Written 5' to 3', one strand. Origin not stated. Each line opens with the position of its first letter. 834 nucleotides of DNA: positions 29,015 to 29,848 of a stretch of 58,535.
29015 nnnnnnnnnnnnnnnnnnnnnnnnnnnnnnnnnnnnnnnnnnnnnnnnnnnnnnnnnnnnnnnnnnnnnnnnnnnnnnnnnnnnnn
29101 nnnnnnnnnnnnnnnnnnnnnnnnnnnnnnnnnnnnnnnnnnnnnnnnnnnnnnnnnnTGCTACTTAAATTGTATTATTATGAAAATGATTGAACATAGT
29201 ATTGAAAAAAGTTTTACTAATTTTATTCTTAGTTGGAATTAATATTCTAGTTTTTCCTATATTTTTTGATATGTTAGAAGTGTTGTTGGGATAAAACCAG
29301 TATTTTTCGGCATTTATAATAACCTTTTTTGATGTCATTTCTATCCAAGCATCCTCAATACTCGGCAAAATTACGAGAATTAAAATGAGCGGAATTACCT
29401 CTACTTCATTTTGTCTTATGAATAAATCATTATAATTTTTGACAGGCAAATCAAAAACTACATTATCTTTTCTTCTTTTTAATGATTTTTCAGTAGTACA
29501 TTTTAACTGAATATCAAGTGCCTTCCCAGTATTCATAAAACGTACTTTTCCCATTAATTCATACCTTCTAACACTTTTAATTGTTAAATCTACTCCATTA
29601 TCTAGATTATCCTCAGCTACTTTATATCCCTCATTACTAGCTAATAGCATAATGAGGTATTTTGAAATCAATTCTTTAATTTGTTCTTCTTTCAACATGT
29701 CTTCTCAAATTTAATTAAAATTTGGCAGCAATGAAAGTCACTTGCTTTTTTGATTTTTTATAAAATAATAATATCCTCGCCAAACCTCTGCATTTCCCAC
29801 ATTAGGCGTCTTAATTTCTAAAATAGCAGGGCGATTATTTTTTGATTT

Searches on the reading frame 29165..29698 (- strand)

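Call 4: search_protein_families(library=pfam, proteins=[window:29165-29698:-], max_evalue=1)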
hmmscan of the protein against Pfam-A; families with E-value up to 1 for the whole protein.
window:29165-29698:- (177 aa): 2 families
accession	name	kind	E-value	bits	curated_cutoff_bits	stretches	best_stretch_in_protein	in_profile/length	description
PF14280.11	DUF4365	-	6.2e-14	52.7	24.3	1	16-162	8-129/139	Domain of unknown function (DUF4365)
PF05105.17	Phage_holin_4_1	-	0.018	15.5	22.2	1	104-157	52-106/116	Bacteriophage holin family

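Call 5: search_protein_families(library=ncbifam, proteins=[window:29165-29698:-], max_evalue=1)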
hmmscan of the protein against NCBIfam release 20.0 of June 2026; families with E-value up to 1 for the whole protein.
window:29165-29698:- (177 aa): 1 family
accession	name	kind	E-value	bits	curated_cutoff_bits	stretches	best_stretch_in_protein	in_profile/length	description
NF002598.0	PRK02253.1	equivalog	0.07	12.6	130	1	26-61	25-58/167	deoxyuridine 5'-triphosphate nucleotidohydrolase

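Call 6: search_protein_families(library=padloc, proteins=[window:29165-29698:-], max_evalue=1)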
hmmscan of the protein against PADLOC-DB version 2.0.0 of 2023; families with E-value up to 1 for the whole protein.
window:29165-29698:- (177 aa): 23 families
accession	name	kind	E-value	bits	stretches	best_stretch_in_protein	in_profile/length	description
PDLC04290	PDC-M02A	-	4.8e-33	112.2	1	1-172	1-163/170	-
PDLC04297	PDC-M02A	-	2.1e-28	97.2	1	3-174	2-161/165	-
PDLC04278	PDC-M02A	-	1e-24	85.4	1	1-174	1-163/167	-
PDLC04291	PDC-M02A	-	9.2e-24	82.3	1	3-172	11-170/176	-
PDLC04282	PDC-M02A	-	2.4e-22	77.4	1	2-171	16-174/182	-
PDLC04277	PDC-M02A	-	8e-17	59.8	1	1-163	1-154/169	-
PDLC04276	PDC-M02A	-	3.1e-16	57.6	1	3-171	20-177/184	-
PDLC04286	PDC-M02A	-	5e-16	57.2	1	8-171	10-154/167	-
PDLC04273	PDC-M02A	-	8.8e-15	53.2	1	5-166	7-157/172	-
PDLC04284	PDC-M02A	-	3.9e-14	50.6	1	59-171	70-179/188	-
PDLC04275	PDC-M02A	-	2.5e-13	48.4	1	3-162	4-151/172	-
PDLC04279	PDC-M02A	-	2.9e-13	48.2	1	33-170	42-171/179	-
PDLC04292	PDC-M02A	-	4.8e-13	47.4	1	16-170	15-161/169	-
PDLC04287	PDC-M02A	-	1.8e-12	45.4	1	26-172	30-169/182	-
PDLC04280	PDC-M02A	-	5.5e-12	43.7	1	6-152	19-154/182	-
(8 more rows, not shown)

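Call 64: search_protein_families(library=phrogs, proteins=[window:29165-29698:-], max_evalue=0.01)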
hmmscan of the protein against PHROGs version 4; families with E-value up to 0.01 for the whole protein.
window:29165-29698:- (177 aa): 1 family
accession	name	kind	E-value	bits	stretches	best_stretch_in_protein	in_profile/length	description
phrog_27905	-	unknown function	0.0007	20.4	1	9-136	9-126/167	-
